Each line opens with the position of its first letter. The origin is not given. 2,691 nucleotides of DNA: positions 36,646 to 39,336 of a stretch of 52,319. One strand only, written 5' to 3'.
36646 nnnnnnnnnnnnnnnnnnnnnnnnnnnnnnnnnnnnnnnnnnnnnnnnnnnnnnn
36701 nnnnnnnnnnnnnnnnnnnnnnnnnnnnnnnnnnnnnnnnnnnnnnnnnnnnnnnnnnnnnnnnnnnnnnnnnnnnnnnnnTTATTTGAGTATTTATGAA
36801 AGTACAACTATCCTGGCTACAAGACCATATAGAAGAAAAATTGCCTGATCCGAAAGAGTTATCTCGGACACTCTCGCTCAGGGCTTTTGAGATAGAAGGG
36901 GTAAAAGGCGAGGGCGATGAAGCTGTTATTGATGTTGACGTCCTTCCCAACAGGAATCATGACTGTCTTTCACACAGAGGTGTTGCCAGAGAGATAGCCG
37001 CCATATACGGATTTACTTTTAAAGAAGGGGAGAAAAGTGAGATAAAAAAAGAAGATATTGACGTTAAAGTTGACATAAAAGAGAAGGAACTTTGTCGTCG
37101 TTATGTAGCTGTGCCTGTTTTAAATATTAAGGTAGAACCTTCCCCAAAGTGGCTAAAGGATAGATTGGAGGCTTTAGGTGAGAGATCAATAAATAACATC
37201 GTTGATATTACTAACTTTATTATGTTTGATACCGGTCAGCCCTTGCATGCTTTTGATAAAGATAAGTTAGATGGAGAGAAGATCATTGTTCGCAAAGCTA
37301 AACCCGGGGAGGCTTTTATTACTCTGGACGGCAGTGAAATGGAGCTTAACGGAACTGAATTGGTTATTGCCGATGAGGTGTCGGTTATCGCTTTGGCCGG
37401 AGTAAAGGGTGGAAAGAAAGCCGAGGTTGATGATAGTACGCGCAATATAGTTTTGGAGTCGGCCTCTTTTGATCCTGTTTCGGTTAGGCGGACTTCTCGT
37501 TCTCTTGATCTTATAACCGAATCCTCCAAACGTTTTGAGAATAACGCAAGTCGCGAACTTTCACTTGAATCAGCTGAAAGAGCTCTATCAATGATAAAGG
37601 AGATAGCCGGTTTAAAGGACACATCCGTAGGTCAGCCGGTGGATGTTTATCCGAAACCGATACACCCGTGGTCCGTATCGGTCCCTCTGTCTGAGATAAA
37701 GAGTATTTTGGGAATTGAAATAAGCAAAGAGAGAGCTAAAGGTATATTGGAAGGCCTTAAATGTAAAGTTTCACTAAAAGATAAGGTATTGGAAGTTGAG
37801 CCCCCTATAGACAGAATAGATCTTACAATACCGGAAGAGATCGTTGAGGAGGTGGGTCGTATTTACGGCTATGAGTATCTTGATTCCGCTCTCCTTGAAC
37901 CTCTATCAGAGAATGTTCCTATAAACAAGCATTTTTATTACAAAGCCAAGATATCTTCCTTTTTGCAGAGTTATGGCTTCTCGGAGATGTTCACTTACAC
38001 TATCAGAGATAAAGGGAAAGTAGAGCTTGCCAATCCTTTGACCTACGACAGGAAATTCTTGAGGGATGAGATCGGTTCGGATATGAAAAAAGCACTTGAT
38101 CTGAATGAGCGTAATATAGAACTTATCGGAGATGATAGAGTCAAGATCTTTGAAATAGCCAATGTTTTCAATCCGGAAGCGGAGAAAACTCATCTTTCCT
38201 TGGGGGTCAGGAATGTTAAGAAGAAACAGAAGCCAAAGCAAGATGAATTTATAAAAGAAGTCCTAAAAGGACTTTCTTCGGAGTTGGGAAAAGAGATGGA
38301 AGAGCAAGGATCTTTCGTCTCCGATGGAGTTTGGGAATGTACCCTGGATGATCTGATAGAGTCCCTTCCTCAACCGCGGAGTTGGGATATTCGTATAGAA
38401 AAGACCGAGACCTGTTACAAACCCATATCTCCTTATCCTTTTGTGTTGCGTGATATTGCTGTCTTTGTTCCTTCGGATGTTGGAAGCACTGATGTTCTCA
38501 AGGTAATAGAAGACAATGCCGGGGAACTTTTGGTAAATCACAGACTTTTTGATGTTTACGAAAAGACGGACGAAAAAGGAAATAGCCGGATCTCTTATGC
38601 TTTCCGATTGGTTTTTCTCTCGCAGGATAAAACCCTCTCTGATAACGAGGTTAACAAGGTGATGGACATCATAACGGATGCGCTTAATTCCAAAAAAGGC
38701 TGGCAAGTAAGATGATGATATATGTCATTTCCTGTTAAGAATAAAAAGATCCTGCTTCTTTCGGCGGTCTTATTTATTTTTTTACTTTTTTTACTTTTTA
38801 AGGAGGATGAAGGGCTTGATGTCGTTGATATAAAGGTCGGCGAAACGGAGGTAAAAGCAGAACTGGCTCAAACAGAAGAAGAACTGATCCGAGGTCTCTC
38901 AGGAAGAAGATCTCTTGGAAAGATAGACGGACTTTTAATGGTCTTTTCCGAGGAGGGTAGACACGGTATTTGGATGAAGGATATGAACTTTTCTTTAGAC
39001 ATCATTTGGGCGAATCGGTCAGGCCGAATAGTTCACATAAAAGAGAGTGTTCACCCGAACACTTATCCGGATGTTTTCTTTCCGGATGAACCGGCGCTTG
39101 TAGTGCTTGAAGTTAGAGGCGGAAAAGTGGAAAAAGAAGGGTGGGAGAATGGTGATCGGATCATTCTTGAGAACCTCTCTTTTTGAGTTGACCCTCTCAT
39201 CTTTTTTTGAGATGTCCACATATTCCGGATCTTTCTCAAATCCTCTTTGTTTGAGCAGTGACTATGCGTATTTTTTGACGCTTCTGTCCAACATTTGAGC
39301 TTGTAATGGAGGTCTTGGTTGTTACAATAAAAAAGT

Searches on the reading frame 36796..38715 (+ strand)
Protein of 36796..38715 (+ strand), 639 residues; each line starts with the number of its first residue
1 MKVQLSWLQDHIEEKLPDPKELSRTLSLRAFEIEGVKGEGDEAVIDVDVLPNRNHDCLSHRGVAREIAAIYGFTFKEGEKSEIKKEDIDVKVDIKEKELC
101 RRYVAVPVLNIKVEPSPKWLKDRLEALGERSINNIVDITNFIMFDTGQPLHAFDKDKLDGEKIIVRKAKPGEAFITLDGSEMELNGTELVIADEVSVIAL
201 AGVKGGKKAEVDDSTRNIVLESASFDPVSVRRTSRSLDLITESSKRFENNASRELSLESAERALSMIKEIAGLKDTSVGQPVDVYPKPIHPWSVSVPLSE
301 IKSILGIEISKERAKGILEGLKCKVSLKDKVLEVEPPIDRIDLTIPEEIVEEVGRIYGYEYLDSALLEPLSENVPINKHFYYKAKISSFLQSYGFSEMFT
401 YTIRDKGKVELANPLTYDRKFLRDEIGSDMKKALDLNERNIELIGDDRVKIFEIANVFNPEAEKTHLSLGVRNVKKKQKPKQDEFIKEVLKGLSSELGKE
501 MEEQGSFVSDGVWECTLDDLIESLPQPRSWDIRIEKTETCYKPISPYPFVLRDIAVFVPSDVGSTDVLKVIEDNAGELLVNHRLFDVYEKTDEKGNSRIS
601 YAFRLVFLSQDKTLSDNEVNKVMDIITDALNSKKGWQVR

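Call 55: search_protein_families(library=pfam, proteins=[window:36796-38715:+], max_evalue=0.00001)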
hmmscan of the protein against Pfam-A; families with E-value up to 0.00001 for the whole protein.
window:36796-38715:+ (639 aa): 4 families
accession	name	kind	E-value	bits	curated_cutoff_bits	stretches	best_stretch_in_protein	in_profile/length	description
PF03483.22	B3_4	-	4e-62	209.3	29.3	1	100-272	2-174/174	B3/4 domain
PF03147.19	FDX-ACB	-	5.4e-22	78.5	31.1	1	545-639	1-94/94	Ferredoxin-fold anticodon binding domain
PF03484.21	B5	-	5.1e-20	71.9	28.6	1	295-359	2-67/67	tRNA synthetase B5 domain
PF17759.6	tRNA_synthFbeta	-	7.3e-08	32.6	22.4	1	382-498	21-158/214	Phenylalanyl tRNA synthetase beta chain CLM domain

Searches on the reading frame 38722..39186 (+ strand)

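Call 55: search_protein_families(library=pfam, proteins=[window:38722-39186:+], max_evalue=0.00001)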
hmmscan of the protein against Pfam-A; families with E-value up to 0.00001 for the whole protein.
window:38722-39186:+ (154 aa): 1 family
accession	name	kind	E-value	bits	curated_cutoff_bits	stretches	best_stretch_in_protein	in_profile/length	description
PF02643.20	DUF192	-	1.2e-25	89.9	27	1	44-147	1-94/96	Uncharacterized ACR, COG1430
